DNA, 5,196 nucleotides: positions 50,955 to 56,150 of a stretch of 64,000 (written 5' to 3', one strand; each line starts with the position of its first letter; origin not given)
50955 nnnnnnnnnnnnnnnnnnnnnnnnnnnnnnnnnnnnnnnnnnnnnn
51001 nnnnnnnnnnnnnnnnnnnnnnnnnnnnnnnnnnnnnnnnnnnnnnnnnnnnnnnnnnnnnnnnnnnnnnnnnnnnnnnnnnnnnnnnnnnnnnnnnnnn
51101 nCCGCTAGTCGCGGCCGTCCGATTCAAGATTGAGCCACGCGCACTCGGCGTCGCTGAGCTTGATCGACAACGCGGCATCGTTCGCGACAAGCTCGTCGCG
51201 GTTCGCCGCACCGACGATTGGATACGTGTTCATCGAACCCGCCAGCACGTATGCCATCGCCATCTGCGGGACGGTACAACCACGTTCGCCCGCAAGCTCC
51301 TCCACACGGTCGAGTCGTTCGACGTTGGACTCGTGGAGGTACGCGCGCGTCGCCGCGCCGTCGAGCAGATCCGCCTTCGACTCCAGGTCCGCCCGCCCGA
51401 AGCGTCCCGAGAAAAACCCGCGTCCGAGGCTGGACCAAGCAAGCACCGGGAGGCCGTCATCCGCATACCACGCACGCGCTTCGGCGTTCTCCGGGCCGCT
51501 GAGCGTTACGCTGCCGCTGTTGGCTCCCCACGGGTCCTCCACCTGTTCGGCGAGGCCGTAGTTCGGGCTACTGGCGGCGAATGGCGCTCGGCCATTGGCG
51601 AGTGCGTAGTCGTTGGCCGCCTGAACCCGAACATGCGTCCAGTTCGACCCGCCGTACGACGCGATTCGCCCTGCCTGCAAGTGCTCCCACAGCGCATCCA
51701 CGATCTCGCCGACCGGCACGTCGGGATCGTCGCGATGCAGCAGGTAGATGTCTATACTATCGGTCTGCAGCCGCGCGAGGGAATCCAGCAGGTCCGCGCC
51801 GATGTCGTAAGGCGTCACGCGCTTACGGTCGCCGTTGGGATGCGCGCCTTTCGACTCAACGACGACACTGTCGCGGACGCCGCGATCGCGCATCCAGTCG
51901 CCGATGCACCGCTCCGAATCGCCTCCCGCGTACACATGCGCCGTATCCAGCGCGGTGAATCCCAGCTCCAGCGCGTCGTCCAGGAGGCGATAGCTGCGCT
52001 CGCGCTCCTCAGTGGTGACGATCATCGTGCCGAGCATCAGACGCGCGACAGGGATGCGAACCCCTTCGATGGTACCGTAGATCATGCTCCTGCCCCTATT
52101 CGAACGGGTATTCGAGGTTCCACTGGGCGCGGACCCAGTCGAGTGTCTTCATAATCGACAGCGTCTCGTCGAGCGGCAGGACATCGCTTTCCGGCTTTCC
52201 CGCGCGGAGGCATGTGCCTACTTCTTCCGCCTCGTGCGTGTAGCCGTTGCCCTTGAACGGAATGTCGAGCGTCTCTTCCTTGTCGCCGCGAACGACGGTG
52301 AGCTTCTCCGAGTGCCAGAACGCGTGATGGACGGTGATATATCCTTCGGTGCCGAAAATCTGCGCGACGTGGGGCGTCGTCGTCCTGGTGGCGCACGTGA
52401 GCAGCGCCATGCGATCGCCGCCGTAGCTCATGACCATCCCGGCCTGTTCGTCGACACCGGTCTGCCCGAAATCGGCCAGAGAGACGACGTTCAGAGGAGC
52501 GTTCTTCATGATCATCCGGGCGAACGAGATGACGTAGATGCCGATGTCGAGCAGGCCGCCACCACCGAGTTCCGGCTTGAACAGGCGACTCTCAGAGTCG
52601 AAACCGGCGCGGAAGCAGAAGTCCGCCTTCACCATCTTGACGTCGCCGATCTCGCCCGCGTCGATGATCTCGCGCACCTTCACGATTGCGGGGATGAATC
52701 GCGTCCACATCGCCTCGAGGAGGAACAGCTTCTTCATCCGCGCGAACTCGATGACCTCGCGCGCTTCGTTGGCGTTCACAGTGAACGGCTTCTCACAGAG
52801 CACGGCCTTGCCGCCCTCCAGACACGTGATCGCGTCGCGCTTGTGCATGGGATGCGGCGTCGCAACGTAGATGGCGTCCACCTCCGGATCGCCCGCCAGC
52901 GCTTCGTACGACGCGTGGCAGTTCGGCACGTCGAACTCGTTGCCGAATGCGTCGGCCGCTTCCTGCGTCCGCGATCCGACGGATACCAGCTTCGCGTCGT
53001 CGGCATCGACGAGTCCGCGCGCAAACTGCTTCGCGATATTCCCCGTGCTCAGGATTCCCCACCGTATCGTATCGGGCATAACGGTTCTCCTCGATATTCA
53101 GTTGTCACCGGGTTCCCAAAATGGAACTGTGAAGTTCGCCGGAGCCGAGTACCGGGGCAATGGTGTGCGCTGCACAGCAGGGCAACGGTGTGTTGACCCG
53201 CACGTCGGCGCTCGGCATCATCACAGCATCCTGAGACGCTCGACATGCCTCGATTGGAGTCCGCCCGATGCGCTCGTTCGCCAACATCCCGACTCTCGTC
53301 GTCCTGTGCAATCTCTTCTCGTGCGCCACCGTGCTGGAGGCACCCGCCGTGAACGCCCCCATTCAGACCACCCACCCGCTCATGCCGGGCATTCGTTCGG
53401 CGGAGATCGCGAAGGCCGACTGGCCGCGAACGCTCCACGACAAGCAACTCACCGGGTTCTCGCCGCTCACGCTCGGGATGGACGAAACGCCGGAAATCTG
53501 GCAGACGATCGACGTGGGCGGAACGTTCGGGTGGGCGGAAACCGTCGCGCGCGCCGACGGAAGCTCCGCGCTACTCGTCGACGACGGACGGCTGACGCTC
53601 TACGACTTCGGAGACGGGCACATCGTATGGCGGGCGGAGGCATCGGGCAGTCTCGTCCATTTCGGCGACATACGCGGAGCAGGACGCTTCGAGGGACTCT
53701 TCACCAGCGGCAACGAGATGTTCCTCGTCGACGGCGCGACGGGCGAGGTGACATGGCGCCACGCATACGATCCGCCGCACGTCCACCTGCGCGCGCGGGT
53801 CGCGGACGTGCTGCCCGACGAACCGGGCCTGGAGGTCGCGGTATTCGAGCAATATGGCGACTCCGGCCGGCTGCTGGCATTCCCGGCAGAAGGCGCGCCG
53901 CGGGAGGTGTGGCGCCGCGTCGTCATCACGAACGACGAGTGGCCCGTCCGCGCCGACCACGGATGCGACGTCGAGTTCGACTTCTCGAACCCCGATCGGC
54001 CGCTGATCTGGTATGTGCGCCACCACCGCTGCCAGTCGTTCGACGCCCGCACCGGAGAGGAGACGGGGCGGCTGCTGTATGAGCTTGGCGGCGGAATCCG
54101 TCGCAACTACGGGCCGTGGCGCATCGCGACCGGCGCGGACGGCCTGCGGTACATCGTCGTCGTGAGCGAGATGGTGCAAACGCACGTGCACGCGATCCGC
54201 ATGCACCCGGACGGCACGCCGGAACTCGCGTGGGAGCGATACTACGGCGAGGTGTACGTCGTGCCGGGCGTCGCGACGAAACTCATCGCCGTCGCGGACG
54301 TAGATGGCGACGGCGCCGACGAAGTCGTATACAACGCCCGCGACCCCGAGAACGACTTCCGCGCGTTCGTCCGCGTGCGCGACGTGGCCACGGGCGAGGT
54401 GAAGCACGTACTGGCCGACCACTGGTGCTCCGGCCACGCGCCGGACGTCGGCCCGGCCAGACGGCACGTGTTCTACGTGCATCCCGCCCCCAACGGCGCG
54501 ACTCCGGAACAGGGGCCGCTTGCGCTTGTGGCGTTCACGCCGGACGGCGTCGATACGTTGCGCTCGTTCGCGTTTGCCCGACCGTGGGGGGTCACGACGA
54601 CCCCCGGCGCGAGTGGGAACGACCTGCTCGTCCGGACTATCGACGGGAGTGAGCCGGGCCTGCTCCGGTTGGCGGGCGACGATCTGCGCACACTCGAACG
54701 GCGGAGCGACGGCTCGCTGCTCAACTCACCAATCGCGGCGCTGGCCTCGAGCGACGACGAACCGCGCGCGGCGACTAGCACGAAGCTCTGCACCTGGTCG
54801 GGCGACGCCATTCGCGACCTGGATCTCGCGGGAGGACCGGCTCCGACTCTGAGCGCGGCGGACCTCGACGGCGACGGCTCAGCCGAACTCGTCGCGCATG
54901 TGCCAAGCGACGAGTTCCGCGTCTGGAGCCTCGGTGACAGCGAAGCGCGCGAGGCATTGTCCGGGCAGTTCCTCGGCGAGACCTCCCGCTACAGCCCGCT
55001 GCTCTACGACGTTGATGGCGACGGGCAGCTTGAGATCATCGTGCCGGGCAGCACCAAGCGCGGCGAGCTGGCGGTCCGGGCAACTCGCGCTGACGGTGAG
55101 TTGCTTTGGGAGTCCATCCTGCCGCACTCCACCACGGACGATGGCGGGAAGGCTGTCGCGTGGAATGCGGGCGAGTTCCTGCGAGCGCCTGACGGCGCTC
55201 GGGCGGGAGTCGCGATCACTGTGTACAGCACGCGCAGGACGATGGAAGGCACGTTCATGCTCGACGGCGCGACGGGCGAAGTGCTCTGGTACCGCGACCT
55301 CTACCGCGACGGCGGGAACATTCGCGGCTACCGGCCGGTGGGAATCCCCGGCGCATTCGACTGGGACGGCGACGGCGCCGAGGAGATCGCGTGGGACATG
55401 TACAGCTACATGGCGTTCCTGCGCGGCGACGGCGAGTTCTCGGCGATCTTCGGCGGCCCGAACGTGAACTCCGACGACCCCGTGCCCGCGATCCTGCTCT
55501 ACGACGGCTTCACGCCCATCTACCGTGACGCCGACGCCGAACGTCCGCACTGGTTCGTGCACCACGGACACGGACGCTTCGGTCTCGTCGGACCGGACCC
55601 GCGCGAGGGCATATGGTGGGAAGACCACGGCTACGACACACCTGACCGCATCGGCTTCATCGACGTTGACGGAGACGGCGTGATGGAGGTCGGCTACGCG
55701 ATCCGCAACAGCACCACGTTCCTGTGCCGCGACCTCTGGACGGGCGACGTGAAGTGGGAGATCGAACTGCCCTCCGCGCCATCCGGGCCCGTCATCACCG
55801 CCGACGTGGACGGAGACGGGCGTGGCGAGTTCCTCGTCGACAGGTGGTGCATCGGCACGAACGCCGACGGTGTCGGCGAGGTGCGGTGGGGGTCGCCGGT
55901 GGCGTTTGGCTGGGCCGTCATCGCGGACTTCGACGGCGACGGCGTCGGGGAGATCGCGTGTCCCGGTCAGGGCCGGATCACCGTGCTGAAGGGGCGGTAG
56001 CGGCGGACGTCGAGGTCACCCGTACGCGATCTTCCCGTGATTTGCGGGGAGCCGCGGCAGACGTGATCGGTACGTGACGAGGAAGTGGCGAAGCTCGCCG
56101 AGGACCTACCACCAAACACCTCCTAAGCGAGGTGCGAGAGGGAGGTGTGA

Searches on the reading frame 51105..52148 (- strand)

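Call 36: search_protein_families(library=pfam, proteins=[window:51105-52148:-], max_evalue=0.001)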
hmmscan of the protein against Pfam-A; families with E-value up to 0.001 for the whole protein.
window:51105-52148:- (347 aa): 1 family
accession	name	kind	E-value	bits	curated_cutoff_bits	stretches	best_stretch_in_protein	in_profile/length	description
PF00248.27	Aldo_ket_red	-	8.1e-52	176.5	24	1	37-337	2-284/291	Aldo/keto reductase family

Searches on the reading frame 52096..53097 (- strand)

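Call 36: search_protein_families(library=pfam, proteins=[window:52096-53097:-], max_evalue=0.001)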
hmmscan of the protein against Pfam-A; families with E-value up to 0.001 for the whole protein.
window:52096-53097:- (333 aa): 4 families
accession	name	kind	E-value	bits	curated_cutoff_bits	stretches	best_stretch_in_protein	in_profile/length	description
PF01408.29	GFO_IDH_MocA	-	7.1e-23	82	24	1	11-124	1-114/120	Oxidoreductase family, NAD-binding Rossmann fold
PF22725.1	GFO_IDH_MocA_C3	-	6.1e-22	78.4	27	1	139-254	2-123/124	GFO/IDH/MocA C-terminal domain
PF02894.22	GFO_IDH_MocA_C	-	2e-09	38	22.9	1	142-281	1-153/218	Oxidoreductase family, C-terminal alpha/beta domain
PF03807.23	F420_oxidored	-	4.2e-05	24.5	21.6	1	14-84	3-71/94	NADP oxidoreductase coenzyme F420-dependent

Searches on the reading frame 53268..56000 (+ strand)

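Call 5: search_protein_families(library=pfam, proteins=[window:53268-56000:+], max_evalue=0.01)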
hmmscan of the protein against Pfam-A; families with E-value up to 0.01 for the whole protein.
window:53268-56000:+ (910 aa): 5 families
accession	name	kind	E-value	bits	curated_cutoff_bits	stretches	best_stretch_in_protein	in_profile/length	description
PF13517.12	FG-GAP_3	-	3.2e-17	63.3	26.9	1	532-592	1-61/61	FG-GAP-like repeat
PF01839.29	FG-GAP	-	4.7e-12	45.9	22.1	0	527-544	4-21/37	FG-GAP repeat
PF13360.13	PQQ_2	-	1.6e-08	34.9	27.6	1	76-211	15-140/233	Outer membrane protein assembly factor BamB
PF25292.1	Beta-prop_CGLA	-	0.0021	18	26.8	0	824-857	16-49/316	Lambda-carrageenase beta-propeller domain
PF12256.14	TcdB_toxin_midN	-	0.0093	15.7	24.8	0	525-555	26-55/181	Insecticide toxin TcdB middle/N-terminal region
